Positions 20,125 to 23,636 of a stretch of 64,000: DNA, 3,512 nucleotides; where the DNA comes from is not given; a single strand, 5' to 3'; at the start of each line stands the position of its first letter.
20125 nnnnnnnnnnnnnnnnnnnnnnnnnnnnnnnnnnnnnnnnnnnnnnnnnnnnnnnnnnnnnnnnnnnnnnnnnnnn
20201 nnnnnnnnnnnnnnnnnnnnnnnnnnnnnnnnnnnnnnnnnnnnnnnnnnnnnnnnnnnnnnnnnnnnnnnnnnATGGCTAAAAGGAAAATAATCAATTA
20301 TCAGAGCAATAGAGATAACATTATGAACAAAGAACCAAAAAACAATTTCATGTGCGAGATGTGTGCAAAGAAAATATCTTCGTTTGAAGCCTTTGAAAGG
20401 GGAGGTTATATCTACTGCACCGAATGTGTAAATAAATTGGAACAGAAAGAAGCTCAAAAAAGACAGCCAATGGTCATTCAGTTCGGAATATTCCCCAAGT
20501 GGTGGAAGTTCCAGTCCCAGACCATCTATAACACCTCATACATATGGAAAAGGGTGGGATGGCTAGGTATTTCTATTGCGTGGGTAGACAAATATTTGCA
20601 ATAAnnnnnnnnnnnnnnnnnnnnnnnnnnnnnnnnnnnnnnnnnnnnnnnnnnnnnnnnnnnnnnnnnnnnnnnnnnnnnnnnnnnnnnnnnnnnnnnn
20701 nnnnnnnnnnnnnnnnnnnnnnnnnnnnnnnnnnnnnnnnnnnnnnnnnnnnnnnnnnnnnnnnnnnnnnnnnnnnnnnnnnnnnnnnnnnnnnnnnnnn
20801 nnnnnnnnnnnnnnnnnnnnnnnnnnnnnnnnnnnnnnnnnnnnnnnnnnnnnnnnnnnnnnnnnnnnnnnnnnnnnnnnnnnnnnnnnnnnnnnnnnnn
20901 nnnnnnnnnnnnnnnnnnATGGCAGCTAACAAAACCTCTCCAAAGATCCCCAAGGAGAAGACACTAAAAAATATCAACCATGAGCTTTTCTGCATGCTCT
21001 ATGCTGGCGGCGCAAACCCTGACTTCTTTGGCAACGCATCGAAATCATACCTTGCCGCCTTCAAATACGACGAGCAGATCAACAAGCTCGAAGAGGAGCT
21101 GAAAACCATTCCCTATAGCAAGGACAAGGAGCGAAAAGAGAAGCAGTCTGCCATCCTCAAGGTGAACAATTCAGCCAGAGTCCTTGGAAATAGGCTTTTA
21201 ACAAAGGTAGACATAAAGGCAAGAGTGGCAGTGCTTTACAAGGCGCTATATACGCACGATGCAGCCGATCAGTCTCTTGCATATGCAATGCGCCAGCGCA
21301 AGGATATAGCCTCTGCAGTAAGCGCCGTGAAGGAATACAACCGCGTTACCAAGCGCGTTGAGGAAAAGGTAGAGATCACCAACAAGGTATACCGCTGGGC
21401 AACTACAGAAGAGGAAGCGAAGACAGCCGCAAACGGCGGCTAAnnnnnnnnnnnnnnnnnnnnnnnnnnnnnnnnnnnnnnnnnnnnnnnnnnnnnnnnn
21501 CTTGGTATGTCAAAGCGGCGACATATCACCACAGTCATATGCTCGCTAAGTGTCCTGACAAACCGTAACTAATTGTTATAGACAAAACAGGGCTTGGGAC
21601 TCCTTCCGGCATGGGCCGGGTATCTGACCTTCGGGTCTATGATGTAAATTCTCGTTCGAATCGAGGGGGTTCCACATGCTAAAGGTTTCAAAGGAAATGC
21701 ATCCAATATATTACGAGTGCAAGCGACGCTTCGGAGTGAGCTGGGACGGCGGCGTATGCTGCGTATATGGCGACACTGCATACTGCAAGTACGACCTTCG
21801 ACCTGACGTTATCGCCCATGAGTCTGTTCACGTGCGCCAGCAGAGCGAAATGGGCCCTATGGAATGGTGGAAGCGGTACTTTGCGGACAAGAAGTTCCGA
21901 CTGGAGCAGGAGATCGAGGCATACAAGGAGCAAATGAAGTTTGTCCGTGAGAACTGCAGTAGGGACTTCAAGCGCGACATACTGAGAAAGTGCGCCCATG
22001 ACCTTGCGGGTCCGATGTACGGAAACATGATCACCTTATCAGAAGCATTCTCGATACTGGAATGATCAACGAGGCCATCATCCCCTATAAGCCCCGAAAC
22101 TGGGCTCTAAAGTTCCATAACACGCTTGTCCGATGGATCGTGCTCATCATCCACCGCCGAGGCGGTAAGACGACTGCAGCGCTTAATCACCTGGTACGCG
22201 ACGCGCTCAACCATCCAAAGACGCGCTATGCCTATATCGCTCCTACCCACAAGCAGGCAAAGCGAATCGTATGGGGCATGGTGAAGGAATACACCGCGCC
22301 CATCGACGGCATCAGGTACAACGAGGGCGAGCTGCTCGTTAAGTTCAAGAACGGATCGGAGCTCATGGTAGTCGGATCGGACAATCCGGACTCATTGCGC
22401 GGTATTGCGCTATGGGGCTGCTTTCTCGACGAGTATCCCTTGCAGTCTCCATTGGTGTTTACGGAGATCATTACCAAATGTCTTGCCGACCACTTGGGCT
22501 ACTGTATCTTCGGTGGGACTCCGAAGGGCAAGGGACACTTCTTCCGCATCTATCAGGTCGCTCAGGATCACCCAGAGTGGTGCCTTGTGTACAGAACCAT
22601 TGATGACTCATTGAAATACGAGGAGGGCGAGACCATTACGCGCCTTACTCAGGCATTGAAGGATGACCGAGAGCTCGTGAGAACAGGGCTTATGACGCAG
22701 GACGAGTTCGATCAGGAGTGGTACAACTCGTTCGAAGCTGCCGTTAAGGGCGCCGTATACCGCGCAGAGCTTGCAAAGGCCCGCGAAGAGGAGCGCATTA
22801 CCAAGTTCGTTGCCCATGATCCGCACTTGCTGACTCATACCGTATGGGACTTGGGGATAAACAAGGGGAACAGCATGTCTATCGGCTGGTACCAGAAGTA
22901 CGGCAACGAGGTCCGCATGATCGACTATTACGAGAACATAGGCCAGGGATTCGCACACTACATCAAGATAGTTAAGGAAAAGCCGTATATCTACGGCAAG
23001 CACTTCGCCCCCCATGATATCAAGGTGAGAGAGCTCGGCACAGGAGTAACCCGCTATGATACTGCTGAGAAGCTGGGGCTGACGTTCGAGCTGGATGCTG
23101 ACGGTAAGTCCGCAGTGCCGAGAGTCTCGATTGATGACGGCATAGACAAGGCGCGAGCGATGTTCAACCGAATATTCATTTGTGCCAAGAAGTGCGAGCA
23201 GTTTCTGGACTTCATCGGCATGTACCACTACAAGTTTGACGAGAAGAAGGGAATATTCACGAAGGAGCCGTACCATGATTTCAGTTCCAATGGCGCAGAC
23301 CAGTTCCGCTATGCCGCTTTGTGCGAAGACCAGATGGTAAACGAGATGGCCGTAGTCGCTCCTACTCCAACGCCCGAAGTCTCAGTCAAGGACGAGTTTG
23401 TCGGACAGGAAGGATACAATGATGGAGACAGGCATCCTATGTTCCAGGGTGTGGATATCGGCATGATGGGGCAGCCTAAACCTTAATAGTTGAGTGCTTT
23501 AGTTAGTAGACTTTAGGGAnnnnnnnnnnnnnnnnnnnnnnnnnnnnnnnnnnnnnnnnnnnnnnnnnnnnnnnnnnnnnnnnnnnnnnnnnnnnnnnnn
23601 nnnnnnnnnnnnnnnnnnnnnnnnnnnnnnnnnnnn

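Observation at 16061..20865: Early region packed with about 15 tiny zinc-ribbon, DnaJ-type-finger, AT-hook and HTH proteins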

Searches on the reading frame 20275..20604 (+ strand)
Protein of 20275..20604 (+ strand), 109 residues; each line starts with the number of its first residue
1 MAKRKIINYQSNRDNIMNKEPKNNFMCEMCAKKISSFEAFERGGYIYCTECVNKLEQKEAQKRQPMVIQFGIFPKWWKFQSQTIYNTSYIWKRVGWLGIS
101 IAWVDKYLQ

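Call 7: search_protein_families(library=pfam, max_evalue=0.1, proteins=[window:20275-20604:+])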
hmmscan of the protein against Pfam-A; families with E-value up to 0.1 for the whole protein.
window:20275-20604:+ (109 aa): 7 families
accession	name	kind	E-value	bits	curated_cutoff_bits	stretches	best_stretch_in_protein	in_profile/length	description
PF00412.28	LIM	-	0.0042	17.7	22.9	1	24-54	26-56/58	LIM domain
PF06044.18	DpnI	-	0.0091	16.1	26.7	1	19-62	26-70/183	Dam-replacing family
PF15749.10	MRNIP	-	0.012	16.8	27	1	18-65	16-61/106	MRN-interacting protein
PF14471.11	DUF4428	-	0.012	15.9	27.8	0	27-55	2-30/51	Domain of unknown function (DUF4428)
PF15227.12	zf-C3HC4_4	-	0.019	15.5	30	0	44-61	17-34/42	zinc finger of C3HC4-type, RING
PF07776.21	zf-AD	-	0.038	14.7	28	0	22-42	43-63/75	Zinc-finger associated domain (zf-AD)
PF23320.1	Zn_SUZ12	-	0.062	13.5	28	1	6-40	5-39/70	Polycomb protein SUZ12-like, Zn domain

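Call 9: search_protein_families(library=phrogs, max_evalue=0.01, proteins=[window:20275-20604:+])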
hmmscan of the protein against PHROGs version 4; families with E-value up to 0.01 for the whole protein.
window:20275-20604:+ (109 aa): 1 family
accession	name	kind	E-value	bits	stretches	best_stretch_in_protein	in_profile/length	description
phrog_33591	-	unknown function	0.0051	17.5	1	39-71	12-44/65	-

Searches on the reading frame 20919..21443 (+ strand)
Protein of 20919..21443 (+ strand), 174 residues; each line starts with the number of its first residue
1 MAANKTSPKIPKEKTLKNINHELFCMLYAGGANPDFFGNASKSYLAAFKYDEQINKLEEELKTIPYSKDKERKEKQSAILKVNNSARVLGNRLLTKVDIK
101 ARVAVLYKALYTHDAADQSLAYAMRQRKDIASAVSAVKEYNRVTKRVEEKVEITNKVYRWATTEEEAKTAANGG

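Call 7: search_protein_families(library=pfam, max_evalue=0.1, proteins=[window:20919-21443:+])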
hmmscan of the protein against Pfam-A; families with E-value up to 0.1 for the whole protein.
window:20919-21443:+ (174 aa): 1 family
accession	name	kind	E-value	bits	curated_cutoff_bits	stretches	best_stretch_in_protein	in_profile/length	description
PF08606.16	Prp19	-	0.053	13.9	22.7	1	106-136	37-67/68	Prp19/Pso4-like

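Call 9: search_protein_families(library=phrogs, max_evalue=0.01, proteins=[window:20919-21443:+])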
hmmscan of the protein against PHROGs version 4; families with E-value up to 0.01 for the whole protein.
window:20919-21443:+ (174 aa): 1 family
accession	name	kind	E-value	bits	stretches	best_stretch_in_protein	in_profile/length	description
phrog_51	-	head and packaging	4.9e-05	24.2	0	83-149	118-183/261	terminase small subunit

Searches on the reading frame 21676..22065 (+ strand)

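Call 7: search_protein_families(library=pfam, max_evalue=0.1, proteins=[window:21676-22065:+])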
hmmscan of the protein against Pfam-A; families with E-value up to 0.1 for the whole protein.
window:21676-22065:+ (129 aa): 1 family
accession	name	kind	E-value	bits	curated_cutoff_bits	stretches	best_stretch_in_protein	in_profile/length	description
PF13043.11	DUF3903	-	0.089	13.1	26.4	0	14-20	16-22/40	Domain of unknown function (DUF3903)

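Call 9: search_protein_families(library=phrogs, max_evalue=0.01, proteins=[window:21676-22065:+])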
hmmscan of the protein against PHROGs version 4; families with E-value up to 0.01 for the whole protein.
window:21676-22065:+ (129 aa): 0 families

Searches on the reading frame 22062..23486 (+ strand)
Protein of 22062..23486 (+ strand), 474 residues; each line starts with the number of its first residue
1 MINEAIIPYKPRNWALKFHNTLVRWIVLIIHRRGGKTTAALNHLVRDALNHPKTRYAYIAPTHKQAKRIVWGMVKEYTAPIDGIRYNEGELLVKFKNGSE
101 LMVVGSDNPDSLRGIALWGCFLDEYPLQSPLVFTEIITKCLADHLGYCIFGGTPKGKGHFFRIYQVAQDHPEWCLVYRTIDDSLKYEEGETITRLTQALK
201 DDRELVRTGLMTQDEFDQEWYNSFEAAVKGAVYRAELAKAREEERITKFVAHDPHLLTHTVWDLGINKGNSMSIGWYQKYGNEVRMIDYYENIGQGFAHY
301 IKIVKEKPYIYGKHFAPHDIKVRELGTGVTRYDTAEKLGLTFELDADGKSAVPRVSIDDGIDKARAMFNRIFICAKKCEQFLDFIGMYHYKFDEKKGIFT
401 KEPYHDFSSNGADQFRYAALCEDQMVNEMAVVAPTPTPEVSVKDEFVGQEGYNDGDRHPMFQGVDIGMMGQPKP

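Call 7: search_protein_families(library=pfam, max_evalue=0.1, proteins=[window:22062-23486:+])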
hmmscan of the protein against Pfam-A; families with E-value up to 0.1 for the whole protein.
window:22062-23486:+ (474 aa): 1 family
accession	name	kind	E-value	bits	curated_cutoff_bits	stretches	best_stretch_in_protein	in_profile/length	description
PF03237.21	Terminase_6N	-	6.1e-05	23.2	22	1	32-125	6-105/215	Terminase large subunit, T4likevirus-type, N-terminal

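Call 9: search_protein_families(library=phrogs, max_evalue=0.01, proteins=[window:22062-23486:+])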
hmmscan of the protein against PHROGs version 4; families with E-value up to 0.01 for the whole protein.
window:22062-23486:+ (474 aa): 4 families
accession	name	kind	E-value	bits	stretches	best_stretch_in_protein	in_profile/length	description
phrog_2472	-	unknown function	2.4e-36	126.7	1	221-427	108-313/324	-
phrog_2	-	head and packaging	2.9e-32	113.3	1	5-439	261-607/807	terminase large subunit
phrog_7579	-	head and packaging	1.7e-08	35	1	27-230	21-219/239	terminase large subunit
phrog_675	-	head and packaging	0.002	17.5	1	26-157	58-194/576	terminase large subunit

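Call 14: find_related_loci(query=window:22062-23486:+, collection=genome_contigs, flank=10000)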
Query window:22062-23486:+ (474 aa) in genome_contigs; peptide patterns used: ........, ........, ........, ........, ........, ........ (x = any residue, [..] = any of these).
6 stretches matched a pattern; 2 encode a relative of the query (tblastn E <= 1e-3); 2 distinct loci.
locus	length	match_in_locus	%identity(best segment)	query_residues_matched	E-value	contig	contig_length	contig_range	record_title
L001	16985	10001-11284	43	7-420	3e-111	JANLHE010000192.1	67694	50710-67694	MAG: Acidobacteria bacterium isolate P6-9 k99_348420, whole genome shotgun sequence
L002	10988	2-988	44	85-422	3e-88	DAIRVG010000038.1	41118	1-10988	MAG TPA_asm: Vicinamibacterales bacterium isolate CTOTU25967 NODE_173_length_41118_cov_10.104084, whole genome shotgun s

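Call 15: find_related_loci(query=window:22062-23486:+, collection=viral_contigs, flank=10000)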
Query window:22062-23486:+ (474 aa) in viral_contigs; peptide patterns used: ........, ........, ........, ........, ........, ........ (x = any residue, [..] = any of these).
26 stretches matched a pattern; 24 encode a relative of the query (tblastn E <= 1e-3); 24 distinct loci.
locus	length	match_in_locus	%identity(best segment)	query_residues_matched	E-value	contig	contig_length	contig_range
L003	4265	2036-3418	60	7-469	0e+0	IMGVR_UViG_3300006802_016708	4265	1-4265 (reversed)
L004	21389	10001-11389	57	7-474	4e-180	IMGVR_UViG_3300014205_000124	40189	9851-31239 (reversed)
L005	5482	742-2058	55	7-451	3e-168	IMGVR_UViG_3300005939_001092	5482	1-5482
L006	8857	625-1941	55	7-451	1e-165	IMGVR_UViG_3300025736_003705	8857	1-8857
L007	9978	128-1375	55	6-430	4e-157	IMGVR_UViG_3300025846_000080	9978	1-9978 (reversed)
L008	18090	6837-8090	55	4-429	3e-155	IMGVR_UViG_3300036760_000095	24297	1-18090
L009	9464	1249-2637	45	7-455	3e-133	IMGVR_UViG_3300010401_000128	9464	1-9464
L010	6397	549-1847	43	3-420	1e-116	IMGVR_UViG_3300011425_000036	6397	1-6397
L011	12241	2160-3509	42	7-449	7e-115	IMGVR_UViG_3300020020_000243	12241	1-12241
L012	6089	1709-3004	43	4-420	1e-113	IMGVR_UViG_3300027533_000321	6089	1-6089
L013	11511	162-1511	43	6-438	4e-113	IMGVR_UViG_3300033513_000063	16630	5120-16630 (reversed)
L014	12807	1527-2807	43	7-420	5e-113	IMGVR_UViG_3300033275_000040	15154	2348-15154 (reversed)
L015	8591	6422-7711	43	7-422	2e-112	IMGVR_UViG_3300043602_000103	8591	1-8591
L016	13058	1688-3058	41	2-440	3e-112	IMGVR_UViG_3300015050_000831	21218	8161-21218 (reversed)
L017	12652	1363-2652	43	7-422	1e-111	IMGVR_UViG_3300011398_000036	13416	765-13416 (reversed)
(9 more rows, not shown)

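Call 25: find_related_loci(query=window:22062-23486:+, collection=metagenome_contigs, flank=10000)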
Query window:22062-23486:+ (474 aa) in metagenome_contigs; peptide patterns used: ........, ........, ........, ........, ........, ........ (x = any residue, [..] = any of these).
50 stretches matched a pattern; 43 encode a relative of the query (tblastn E <= 1e-3); 43 distinct loci.
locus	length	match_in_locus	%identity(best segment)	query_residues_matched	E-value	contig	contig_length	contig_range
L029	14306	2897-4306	68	7-474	0e+0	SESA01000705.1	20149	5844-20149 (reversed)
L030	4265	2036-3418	60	7-469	0e+0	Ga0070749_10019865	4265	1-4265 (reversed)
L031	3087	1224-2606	60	7-469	0e+0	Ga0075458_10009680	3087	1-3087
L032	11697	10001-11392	59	6-471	0e+0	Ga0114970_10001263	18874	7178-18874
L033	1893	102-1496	57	5-473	0e+0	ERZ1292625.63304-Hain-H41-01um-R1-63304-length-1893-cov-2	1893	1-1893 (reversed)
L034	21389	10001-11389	57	7-474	3e-180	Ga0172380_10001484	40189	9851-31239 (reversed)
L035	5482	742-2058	55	7-451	3e-168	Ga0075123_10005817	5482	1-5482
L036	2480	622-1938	55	7-451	3e-177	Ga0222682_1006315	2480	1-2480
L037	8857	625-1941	55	7-451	9e-166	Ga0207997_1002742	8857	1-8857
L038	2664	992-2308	55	7-451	2e-176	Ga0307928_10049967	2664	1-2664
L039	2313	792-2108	55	7-451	2e-177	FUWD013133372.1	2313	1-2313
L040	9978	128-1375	55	6-430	3e-157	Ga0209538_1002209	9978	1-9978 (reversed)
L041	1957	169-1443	54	7-439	4e-167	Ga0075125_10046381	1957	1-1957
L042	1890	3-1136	55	44-429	5e-147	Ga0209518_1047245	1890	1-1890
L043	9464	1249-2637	45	7-455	3e-133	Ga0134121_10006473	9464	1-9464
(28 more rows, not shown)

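Call 59: find_related_loci(query=L004:2-364:+, collection=viral_contigs, flank=10000)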
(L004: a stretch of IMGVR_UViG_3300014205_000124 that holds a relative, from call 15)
Query L004:2-364:+ (120 aa) in viral_contigs; peptide patterns used: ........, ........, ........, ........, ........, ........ (x = any residue, [..] = any of these).
3 stretches matched a pattern; 1 encode a relative of the query (tblastn E <= 1e-3); 1 distinct loci.
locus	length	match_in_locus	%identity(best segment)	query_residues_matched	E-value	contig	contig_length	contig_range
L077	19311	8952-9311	100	1-120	2e-80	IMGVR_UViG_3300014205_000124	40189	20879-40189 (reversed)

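Call 64: search_protein_families(library=pfam, max_evalue=0.01, proteins=[L077:7433-8023:+, L077:8028-8273:+, L004:1690-2130:+, L004:2350-2907:+, L004:5875-6180:+, L004:6177-6515:+, L004:7319-7651:+, L004:7832-8191:+, L004:8447-8932:+, L004:2-364:+])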
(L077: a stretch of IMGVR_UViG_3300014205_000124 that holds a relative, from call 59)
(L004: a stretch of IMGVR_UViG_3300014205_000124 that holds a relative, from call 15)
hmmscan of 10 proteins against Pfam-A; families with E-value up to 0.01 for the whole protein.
L077:7433-8023:+ (196 aa): 1 family
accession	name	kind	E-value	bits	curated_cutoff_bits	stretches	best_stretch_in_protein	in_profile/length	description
PF01510.30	Amidase_2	-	1.8e-13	51.4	26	1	3-136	3-130/131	N-acetylmuramoyl-L-alanine amidase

L077:8028-8273:+ (81 aa): 0 families

L004:1690-2130:+ (146 aa): 0 families

L004:2350-2907:+ (185 aa): 1 family
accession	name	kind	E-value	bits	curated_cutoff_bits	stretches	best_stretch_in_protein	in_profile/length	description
PF13917.11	zf-CCHC_3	-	0.0072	16.7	27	0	69-88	2-21/41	Zinc knuckle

L004:5875-6180:+ (101 aa): 0 families

L004:6177-6515:+ (112 aa): 0 families

L004:7319-7651:+ (110 aa): 0 families

L004:7832-8191:+ (119 aa): 0 families

L004:8447-8932:+ (161 aa): 1 family
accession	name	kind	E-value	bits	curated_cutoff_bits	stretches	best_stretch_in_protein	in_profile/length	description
PF01327.26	Pep_deformylase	-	2.9e-11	43.7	22.8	1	10-160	15-151/156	Polypeptide deformylase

L004:2-364:+ (120 aa): 1 family
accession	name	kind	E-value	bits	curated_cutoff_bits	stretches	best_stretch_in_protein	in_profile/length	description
PF05866.16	RusA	-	1.6e-07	32.4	22.8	1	12-117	8-123/124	Endodeoxyribonuclease RusA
